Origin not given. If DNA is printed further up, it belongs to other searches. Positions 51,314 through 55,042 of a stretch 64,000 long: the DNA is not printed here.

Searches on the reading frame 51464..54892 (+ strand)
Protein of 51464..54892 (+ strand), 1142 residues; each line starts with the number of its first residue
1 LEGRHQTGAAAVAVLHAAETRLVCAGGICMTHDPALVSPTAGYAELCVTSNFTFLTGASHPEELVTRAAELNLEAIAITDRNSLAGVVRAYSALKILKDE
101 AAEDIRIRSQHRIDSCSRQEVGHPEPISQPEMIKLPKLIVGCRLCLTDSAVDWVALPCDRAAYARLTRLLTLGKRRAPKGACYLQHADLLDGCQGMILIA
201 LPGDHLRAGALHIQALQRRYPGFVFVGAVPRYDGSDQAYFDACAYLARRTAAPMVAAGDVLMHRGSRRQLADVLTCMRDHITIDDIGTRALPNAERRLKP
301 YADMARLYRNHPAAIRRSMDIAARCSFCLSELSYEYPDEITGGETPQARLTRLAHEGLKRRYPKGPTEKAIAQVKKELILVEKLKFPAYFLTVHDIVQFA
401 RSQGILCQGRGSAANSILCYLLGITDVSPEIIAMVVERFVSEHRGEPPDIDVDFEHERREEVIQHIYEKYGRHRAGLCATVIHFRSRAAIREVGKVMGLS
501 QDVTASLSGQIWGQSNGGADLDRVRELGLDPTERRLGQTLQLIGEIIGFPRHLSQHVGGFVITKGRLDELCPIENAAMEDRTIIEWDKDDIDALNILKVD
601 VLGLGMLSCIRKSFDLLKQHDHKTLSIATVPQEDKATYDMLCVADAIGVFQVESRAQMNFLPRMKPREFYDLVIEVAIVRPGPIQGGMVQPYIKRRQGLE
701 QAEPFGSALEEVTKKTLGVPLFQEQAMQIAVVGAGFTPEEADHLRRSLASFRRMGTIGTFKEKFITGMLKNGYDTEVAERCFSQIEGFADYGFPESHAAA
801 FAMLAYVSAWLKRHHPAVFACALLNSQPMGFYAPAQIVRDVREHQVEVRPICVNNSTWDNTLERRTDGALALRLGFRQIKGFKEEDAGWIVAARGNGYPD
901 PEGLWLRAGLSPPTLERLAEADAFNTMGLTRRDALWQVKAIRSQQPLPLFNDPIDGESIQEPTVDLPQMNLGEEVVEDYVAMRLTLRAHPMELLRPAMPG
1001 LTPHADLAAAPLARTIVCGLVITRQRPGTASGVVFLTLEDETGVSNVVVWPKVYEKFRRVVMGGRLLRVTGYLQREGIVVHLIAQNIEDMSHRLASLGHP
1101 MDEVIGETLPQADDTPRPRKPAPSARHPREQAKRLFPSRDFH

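Call 5: search_protein_families(library=pfam, proteins=[window:51464-54892:+])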
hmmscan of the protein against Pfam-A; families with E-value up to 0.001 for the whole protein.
window:51464-54892:+ (1142 aa): 5 families
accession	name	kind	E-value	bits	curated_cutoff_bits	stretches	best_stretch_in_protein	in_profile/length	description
PF07733.18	DNA_pol3_alpha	-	9.6e-82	274.9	23.9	1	350-603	3-260/260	Bacterial DNA polymerase III alpha NTPase domain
PF17657.6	DNA_pol3_finger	-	4.6e-54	182.7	22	1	606-772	1-166/166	Bacterial DNA polymerase III alpha subunit finger domain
PF14579.12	HHH_6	-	9.8e-17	61.4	25.6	1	846-933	2-89/90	Helix-hairpin-helix motif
PF01336.31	tRNA_anti-codon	-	1.8e-10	41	27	1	1017-1088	3-73/75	OB-fold nucleic acid binding domain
PF02811.25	PHP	-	7.1e-08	33.4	26.4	1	48-172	4-94/164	PHP domain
